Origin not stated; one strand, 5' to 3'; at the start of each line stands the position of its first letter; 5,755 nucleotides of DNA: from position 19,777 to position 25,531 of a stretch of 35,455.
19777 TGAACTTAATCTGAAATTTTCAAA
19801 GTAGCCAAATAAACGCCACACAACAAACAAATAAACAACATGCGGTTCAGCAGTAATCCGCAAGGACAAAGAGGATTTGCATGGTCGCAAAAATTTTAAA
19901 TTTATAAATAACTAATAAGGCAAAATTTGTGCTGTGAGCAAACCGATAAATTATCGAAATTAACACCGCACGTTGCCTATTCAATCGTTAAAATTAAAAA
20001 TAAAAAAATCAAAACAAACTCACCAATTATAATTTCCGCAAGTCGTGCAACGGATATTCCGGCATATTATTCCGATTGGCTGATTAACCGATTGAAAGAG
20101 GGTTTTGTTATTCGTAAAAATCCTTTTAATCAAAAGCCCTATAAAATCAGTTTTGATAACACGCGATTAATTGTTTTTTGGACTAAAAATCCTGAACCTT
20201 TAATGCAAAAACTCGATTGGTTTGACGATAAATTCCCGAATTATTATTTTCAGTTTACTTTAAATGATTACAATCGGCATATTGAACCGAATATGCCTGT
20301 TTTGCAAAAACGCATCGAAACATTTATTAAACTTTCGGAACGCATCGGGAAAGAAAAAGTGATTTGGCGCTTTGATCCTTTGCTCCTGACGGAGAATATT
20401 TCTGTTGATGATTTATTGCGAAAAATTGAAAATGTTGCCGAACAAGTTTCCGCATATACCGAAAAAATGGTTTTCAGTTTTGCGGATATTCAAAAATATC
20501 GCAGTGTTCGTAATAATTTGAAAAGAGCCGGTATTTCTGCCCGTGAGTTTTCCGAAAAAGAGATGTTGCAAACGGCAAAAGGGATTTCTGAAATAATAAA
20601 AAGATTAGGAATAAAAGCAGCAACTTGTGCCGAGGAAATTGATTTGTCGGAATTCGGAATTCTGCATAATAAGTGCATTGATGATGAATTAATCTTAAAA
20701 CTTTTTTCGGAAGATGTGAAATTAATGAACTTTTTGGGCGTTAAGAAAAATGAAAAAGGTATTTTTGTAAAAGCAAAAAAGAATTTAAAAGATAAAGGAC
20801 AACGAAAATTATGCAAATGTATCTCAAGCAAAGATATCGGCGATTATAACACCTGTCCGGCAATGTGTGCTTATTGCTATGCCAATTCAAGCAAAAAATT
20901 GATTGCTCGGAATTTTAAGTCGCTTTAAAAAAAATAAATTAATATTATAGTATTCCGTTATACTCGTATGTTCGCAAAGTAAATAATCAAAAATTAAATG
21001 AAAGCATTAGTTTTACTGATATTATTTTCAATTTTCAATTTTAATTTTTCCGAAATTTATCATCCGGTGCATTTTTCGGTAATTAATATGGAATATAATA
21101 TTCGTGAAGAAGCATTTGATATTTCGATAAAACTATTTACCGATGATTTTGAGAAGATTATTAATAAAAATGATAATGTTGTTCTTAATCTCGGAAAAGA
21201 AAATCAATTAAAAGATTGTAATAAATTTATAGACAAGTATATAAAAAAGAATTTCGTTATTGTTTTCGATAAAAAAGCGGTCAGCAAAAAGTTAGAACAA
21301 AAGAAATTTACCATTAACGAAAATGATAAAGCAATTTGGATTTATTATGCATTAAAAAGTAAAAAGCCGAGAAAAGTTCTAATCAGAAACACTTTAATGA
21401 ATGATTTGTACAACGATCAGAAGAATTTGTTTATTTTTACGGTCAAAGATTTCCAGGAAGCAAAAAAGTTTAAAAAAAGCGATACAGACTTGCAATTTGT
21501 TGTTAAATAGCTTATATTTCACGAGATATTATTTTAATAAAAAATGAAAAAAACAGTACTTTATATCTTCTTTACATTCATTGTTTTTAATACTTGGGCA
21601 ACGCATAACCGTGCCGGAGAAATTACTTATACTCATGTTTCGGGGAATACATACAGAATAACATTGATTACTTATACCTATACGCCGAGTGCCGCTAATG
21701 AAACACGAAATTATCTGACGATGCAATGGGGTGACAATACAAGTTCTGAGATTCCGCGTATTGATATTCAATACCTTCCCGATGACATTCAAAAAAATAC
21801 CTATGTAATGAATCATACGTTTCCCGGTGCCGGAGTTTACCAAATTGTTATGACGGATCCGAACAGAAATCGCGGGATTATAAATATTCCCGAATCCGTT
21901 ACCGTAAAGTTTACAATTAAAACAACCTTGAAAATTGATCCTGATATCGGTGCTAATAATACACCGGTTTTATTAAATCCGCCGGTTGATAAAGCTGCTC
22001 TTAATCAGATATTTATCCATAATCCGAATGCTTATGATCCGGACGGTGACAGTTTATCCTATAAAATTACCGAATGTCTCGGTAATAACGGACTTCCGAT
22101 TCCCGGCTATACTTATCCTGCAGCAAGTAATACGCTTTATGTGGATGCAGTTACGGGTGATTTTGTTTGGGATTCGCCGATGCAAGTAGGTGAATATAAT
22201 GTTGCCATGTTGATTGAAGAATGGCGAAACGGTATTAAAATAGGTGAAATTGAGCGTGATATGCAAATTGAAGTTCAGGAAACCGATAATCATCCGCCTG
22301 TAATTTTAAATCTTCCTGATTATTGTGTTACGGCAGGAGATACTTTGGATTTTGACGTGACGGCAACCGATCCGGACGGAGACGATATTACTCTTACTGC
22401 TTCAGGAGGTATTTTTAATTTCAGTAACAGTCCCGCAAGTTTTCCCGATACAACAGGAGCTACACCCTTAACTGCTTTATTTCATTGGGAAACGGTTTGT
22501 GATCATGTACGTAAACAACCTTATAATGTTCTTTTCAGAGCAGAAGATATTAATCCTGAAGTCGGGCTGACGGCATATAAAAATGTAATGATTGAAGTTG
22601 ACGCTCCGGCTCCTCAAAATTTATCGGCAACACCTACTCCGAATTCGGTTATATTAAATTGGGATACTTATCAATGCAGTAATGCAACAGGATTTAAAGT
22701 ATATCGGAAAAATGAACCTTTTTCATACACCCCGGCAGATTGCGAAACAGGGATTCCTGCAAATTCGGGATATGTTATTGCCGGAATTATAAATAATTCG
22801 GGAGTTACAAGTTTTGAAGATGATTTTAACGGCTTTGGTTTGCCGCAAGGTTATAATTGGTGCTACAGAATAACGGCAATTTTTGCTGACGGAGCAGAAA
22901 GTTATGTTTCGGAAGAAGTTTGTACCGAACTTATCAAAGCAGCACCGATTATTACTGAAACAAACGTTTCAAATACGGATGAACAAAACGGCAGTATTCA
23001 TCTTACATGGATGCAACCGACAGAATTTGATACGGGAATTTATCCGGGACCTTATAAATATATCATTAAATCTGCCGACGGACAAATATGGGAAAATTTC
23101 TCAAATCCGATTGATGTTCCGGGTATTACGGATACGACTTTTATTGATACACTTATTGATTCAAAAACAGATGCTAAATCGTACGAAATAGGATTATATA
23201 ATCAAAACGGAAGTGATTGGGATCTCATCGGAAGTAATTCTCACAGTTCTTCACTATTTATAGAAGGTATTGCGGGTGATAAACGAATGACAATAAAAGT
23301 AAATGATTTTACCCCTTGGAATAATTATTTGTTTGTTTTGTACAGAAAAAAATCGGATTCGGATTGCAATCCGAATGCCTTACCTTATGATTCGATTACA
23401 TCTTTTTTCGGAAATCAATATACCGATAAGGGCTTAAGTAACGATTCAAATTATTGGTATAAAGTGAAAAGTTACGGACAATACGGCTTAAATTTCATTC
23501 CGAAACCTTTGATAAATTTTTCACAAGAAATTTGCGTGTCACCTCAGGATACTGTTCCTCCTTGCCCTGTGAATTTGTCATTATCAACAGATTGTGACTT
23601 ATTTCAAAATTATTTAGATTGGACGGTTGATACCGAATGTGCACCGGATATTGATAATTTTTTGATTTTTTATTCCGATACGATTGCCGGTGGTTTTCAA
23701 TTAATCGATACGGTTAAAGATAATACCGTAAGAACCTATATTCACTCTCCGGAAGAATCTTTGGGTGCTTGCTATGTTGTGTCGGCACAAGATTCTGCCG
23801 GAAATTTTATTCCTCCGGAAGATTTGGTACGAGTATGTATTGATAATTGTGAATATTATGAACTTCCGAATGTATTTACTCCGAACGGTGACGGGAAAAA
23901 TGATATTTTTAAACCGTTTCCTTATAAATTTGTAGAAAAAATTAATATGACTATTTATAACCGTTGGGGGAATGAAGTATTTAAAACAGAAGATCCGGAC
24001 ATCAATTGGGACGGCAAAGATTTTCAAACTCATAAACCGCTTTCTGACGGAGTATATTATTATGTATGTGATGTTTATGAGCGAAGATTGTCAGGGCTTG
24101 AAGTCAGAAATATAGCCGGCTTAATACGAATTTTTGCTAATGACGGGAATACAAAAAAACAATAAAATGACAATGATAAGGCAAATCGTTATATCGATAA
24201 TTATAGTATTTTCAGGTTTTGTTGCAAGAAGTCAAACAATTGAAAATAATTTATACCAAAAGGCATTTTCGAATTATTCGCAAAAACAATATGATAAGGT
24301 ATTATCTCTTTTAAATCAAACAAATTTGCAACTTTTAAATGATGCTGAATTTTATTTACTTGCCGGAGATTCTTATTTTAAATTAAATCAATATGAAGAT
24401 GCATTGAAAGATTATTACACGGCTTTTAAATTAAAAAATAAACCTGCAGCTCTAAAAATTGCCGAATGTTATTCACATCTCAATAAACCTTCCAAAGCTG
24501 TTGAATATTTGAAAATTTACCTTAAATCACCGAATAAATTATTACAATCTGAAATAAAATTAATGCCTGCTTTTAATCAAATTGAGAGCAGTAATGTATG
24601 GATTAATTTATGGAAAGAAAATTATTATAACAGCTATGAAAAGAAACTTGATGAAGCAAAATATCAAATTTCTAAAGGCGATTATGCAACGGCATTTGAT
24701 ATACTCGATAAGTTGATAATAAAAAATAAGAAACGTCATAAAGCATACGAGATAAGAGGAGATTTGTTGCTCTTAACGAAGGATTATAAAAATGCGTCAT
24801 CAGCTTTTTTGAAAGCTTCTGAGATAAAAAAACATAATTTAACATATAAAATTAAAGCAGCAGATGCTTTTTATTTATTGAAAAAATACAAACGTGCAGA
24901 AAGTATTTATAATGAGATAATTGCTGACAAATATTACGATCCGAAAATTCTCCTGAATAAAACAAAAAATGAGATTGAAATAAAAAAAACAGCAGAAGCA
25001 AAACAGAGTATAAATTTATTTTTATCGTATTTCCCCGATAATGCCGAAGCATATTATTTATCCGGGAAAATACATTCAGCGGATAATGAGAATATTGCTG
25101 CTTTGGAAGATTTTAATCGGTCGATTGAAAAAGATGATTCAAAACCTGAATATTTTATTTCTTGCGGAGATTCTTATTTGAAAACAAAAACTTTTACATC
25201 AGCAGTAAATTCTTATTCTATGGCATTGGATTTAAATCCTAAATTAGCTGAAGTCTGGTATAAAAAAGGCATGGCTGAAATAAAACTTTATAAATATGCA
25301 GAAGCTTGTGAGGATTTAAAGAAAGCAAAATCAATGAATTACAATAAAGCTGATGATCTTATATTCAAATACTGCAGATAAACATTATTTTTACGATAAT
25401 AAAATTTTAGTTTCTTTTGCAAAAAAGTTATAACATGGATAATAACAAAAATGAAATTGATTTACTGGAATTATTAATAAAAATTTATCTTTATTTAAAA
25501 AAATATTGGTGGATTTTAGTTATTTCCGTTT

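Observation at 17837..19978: Integron-style gene-cassette array with no visible integrase: each unit's 5' core matches the inverse core at its own 3' end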

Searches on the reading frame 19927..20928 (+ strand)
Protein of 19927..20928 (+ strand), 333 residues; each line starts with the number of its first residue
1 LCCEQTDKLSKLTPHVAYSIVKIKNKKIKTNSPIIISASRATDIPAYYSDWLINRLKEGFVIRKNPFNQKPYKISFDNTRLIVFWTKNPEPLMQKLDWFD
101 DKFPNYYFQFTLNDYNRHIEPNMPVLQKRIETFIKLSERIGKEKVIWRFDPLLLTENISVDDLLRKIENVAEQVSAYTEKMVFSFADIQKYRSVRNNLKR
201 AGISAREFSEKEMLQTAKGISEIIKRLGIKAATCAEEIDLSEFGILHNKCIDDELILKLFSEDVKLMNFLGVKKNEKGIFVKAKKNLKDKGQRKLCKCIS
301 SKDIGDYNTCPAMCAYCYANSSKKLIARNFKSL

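Call 9: search_protein_families(library=pfam, proteins=[window:19927-20928:+], max_evalue=0.01)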
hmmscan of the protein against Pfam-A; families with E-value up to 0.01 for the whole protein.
window:19927-20928:+ (333 aa): 1 family
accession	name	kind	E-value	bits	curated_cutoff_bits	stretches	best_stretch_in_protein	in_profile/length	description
PF08902.16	DUF1848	-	1.3e-95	320.6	30.5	1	35-319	1-262/262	Domain of unknown function (DUF1848)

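Call 31: find_encoding_contigs(protein=window:19927-20928:+, flank=10000, max_places=10)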
Protein window:19927-20928:+ (333 aa): no gene with exactly this product is on record in the collection.

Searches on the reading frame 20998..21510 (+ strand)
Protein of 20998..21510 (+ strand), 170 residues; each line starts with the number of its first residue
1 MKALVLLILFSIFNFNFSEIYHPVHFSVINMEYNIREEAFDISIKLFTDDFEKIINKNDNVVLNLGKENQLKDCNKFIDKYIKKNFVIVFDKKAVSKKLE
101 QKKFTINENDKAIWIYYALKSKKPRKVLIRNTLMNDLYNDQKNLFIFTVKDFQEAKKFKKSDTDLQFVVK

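Call 9: search_protein_families(library=pfam, proteins=[window:20998-21510:+], max_evalue=0.01)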
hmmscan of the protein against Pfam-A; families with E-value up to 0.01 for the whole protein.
window:20998-21510:+ (170 aa): 1 family
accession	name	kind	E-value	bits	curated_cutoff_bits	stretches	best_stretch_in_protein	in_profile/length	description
PF20420.3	DUF6702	-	3.3e-23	82.7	24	1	20-152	5-134/141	Domain of unknown function (DUF6702)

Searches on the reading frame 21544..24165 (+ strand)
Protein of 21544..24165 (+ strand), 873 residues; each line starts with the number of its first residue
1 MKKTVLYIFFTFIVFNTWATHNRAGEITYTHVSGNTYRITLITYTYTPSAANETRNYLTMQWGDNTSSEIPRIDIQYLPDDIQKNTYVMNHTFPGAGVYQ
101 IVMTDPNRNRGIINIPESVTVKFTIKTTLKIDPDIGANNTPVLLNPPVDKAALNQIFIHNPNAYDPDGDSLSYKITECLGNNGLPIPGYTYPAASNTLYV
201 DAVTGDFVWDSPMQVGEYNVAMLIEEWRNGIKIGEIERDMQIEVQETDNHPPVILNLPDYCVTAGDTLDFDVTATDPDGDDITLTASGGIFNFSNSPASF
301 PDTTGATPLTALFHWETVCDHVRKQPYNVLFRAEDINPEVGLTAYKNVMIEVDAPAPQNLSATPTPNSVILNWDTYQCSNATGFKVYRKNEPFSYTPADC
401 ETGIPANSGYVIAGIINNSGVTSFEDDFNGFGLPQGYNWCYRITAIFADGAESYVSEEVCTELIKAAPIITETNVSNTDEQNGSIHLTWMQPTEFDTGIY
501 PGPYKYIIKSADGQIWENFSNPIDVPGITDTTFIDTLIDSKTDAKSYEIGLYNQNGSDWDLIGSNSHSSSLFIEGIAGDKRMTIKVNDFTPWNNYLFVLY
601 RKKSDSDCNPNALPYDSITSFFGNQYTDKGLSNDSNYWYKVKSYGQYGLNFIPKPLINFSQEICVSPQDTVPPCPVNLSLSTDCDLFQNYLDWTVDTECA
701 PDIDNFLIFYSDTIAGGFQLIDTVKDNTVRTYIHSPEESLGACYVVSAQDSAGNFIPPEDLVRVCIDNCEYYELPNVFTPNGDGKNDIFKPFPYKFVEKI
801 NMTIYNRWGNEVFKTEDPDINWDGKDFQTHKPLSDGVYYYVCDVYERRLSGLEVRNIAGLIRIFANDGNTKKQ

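Call 9: search_protein_families(library=pfam, proteins=[window:21544-24165:+], max_evalue=0.01)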
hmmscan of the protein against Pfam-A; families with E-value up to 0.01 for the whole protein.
window:21544-24165:+ (873 aa): 2 families
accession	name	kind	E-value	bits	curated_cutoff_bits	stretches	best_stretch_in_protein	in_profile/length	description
PF13585.12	CHU_C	-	6.4e-19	68.3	27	1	773-844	2-72/86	CHU_C Type IX secretion signal domain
PF00041.27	fn3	-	0.0017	19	25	0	356-390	2-38/84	Fibronectin type III domain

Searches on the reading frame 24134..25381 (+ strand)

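Call 22: search_protein_families(library=pfam, proteins=[window:24134-25381:+], max_evalue=0.001)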
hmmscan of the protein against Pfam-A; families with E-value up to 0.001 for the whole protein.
window:24134-25381:+ (415 aa): 14 families
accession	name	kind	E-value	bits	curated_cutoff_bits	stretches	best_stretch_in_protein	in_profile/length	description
PF13432.12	TPR_16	-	6e-17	62.2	32.7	0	75-131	1-59/65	Tetratricopeptide repeat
PF07719.23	TPR_2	-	1.5e-16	59.5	27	0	372-402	1-31/34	Tetratricopeptide repeat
PF12895.13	ANAPC3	-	4.9e-14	52.8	27.2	1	31-92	17-77/82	Anaphase-promoting complex, cyclosome, subunit 3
PF13181.12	TPR_8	-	5.4e-14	51.5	25.7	0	71-103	1-33/34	Tetratricopeptide repeat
PF13414.12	TPR_11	-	1.6e-13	50.5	26.8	1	345-379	1-35/42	TPR repeat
PF00515.34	TPR_1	-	5.2e-12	45.5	27.8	0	72-100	2-30/34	Tetratricopeptide repeat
PF14559.12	TPR_19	-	3.2e-11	43.8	25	0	83-129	3-51/68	Tetratricopeptide repeat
PF13428.12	TPR_14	-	5.6e-11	42.4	23.5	0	344-379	7-42/44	Tetratricopeptide repeat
PF13174.12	TPR_6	-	2.2e-10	40.9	26.3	0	105-132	2-29/33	Tetratricopeptide repeat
PF13424.12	TPR_12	-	1.9e-08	34.8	30.1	0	205-263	6-72/77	Tetratricopeptide repeat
PF13371.12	TPR_9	-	4e-08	33.6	35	0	348-397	5-54/73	Tetratricopeptide repeat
PF13431.12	TPR_17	-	1.2e-06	28.8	24.4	0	361-392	2-33/34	Tetratricopeptide repeat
PF23914.1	TPR_CcmH_CycH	-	5.1e-06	26.8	42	0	209-305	57-156/158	Cytochrome c-type biogenesis protein H TPR domain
PF25063.1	ARM_TT21_C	-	6e-06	26.7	35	1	172-258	99-184/209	Tetratricopeptide repeat protein 21 C-terminal ARM domain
